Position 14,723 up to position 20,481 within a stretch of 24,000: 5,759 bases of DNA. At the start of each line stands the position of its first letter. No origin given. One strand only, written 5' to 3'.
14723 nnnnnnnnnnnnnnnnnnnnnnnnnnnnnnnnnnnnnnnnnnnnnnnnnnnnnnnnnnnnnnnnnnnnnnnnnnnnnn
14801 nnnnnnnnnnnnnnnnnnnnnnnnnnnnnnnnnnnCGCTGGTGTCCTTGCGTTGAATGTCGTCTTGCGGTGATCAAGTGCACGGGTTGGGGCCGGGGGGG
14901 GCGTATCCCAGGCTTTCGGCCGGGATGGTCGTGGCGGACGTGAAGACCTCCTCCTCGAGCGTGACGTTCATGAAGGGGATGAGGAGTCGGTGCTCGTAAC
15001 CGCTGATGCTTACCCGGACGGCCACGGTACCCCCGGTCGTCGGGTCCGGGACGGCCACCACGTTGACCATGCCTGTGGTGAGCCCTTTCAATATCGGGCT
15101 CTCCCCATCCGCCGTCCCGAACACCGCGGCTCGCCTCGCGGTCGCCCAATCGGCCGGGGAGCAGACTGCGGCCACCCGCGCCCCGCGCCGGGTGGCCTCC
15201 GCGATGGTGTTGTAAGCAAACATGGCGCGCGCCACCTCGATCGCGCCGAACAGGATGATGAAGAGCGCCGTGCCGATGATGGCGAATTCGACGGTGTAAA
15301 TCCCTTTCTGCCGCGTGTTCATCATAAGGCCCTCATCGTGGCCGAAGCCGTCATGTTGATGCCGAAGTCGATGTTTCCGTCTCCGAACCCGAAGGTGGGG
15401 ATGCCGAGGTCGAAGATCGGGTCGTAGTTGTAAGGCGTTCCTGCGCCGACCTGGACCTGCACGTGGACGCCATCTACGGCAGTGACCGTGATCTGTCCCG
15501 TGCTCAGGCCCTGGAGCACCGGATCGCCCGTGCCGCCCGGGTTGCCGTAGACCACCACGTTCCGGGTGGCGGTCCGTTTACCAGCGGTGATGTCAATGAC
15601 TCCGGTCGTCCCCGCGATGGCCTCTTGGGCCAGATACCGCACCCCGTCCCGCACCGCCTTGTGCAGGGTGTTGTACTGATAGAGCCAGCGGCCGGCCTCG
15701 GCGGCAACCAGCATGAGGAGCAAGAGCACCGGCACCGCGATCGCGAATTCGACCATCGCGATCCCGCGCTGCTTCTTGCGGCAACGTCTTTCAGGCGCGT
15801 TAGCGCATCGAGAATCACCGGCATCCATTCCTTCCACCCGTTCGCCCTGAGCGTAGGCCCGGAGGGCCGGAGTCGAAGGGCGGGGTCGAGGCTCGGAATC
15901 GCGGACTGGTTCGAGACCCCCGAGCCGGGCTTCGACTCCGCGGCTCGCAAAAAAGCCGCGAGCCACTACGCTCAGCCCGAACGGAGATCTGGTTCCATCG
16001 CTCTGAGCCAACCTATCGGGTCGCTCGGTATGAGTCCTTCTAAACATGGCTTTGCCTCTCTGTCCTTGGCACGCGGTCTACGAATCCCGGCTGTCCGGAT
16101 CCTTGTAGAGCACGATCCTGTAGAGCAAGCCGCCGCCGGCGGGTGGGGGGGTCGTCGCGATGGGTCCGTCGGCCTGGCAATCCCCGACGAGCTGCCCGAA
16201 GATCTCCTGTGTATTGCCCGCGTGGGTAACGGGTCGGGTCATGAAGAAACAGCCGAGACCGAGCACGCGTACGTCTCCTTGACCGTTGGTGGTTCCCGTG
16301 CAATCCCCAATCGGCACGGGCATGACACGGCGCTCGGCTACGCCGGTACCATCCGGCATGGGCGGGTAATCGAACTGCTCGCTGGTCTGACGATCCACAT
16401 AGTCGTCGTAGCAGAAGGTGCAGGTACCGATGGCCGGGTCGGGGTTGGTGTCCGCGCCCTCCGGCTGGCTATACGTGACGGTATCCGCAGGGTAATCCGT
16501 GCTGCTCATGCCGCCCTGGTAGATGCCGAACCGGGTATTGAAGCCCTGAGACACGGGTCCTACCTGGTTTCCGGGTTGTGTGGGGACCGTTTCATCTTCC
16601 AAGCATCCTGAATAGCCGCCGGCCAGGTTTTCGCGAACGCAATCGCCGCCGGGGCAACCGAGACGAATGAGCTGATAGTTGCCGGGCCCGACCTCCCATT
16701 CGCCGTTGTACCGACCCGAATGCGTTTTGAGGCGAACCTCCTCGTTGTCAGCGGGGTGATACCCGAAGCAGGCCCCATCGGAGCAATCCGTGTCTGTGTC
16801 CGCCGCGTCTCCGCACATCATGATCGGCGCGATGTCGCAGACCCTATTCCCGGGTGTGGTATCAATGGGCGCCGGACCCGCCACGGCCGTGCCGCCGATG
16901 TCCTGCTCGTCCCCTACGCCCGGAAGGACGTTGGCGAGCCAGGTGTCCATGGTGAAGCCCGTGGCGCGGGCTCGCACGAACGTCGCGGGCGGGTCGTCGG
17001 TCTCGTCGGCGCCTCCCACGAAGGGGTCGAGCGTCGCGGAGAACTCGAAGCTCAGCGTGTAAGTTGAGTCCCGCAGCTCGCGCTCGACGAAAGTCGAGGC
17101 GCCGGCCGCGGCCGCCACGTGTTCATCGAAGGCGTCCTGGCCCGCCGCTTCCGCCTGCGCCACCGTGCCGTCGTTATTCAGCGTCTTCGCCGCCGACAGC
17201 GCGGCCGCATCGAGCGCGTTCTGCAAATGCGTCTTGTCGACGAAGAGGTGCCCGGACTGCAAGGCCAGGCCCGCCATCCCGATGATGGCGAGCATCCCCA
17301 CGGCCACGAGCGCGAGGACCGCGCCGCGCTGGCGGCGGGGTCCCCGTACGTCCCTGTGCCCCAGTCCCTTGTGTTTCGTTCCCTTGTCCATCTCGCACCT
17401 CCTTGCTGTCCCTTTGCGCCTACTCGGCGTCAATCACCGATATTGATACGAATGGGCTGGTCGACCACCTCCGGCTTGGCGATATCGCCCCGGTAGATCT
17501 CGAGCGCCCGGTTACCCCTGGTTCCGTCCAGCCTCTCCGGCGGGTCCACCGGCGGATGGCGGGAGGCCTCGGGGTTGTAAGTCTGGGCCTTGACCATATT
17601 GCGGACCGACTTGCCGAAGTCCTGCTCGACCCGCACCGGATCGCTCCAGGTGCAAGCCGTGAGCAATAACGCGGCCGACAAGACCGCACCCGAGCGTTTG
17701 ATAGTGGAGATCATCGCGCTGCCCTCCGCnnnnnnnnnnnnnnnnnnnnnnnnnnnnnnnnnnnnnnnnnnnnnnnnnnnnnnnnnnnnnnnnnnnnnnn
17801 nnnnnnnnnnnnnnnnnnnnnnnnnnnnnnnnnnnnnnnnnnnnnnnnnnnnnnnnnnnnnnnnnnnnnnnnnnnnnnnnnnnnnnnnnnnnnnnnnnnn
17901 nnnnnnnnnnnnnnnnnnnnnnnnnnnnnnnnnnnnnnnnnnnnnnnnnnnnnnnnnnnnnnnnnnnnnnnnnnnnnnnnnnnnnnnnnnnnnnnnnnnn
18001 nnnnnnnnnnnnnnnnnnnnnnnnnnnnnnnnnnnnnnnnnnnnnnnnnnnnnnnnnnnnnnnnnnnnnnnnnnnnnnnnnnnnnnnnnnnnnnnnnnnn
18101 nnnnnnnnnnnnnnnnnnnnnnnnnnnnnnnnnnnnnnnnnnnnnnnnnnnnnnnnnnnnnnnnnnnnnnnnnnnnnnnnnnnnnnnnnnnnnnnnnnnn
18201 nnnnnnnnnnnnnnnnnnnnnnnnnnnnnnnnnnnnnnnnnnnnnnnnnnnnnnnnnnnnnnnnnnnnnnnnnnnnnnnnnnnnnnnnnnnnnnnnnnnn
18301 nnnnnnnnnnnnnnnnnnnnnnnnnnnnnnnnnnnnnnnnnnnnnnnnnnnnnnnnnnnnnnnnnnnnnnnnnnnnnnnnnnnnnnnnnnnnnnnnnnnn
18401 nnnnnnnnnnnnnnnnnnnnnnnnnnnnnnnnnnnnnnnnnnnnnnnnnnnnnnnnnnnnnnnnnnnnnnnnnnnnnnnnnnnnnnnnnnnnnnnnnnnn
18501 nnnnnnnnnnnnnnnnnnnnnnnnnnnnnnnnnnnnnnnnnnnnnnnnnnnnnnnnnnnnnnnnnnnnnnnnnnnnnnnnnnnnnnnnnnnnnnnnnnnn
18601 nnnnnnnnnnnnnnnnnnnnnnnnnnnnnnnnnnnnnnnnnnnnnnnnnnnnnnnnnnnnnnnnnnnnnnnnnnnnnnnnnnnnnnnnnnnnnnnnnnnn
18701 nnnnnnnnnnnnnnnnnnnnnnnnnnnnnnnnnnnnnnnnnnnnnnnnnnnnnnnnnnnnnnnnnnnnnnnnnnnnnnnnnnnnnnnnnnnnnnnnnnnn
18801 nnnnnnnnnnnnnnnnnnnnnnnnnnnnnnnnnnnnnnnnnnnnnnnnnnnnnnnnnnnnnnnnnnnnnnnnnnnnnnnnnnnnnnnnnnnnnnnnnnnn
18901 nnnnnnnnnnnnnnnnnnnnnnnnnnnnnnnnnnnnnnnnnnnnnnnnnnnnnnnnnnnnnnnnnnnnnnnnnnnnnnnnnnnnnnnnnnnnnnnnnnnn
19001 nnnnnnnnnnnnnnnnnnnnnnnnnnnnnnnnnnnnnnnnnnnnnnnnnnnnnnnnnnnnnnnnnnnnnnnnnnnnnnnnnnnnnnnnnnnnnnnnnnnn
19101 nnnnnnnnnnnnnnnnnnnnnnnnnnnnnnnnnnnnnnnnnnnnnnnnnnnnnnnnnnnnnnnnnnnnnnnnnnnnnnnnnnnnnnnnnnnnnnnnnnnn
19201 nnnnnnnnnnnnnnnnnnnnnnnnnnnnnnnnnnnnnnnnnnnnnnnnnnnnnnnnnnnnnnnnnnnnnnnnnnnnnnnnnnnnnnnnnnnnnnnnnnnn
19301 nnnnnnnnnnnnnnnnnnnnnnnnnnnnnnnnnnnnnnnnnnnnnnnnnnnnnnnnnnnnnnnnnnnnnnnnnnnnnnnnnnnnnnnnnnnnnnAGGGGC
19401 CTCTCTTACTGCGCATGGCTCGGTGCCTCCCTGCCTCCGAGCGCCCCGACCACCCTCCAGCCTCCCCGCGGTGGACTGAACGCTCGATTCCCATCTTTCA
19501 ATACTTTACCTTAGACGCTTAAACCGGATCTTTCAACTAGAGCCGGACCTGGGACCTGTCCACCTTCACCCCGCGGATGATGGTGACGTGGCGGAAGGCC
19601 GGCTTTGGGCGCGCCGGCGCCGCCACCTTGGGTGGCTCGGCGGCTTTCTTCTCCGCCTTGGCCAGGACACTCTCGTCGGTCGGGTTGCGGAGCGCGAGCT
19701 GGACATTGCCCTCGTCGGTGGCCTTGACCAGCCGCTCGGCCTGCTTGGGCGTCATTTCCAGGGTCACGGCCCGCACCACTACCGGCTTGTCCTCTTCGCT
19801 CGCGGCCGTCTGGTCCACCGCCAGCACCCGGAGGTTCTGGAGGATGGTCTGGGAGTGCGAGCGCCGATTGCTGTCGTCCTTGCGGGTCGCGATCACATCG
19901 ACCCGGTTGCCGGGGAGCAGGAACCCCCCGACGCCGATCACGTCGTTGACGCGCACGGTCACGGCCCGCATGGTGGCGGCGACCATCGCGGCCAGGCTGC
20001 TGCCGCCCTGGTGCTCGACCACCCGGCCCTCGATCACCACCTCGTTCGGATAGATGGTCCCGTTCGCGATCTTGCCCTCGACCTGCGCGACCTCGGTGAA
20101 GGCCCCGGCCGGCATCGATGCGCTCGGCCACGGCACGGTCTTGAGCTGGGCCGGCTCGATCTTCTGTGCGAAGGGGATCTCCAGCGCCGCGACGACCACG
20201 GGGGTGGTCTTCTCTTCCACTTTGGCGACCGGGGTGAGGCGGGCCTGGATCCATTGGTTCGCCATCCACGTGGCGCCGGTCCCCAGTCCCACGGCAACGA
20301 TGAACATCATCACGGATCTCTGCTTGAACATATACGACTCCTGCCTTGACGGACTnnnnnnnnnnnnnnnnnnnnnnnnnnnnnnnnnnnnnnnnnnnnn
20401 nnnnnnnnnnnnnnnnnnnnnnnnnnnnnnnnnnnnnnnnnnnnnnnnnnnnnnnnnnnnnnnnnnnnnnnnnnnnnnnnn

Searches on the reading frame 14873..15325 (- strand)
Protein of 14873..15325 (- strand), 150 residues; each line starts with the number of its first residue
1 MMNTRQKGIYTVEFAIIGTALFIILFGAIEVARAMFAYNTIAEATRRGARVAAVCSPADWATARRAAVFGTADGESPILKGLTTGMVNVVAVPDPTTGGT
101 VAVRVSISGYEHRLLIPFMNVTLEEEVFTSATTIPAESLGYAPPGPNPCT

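Call 8: search_protein_families(library=pfam, proteins=[window:14873-15325:-], max_evalue=0.001)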
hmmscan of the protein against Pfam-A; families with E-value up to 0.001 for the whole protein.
window:14873-15325:- (150 aa): 1 family
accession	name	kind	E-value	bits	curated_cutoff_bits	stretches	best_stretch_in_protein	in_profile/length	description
PF07811.17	TadE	-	1.5e-12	47.9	22.9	1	8-50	1-43/43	TadE-like protein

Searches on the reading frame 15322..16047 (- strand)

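Call 8: search_protein_families(library=pfam, proteins=[window:15322-16047:-], max_evalue=0.001)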
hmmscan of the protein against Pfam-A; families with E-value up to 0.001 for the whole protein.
window:15322-16047:- (241 aa): 1 family
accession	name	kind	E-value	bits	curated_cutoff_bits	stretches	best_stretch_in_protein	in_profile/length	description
PF07811.17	TadE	-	4.8e-15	55.8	22.9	1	95-137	1-43/43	TadE-like protein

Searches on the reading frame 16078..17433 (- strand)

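Call 8: search_protein_families(library=pfam, proteins=[window:16078-17433:-], max_evalue=0.001)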
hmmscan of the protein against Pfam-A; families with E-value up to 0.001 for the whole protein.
window:16078-17433:- (451 aa): 1 family
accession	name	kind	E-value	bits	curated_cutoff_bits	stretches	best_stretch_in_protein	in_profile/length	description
PF13400.11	Tad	-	1.1e-09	38.8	22.3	1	37-82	1-45/47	Putative Flp pilus-assembly TadE/G-like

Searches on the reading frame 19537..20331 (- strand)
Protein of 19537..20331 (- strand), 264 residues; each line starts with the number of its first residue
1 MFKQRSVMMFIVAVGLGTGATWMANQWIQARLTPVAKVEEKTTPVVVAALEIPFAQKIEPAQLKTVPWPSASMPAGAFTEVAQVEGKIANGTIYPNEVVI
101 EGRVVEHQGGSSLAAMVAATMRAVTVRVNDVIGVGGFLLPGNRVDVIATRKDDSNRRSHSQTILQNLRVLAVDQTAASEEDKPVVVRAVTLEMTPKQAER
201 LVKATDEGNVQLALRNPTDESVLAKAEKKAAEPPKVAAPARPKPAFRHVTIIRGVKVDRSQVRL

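Call 6: search_protein_families(library=pfam, proteins=[window:19537-20331:-], max_evalue=0.01)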
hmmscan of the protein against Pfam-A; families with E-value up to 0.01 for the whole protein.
window:19537-20331:- (264 aa): 2 families
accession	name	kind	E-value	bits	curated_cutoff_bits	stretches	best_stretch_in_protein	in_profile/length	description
PF16976.10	RcpC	-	8.5e-33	113.1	28.8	1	112-215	2-114/114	Flp pilus assembly protein RcpC/CpaB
PF08666.17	SAF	-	2.4e-06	28.4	21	1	44-99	2-57/63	SAF domain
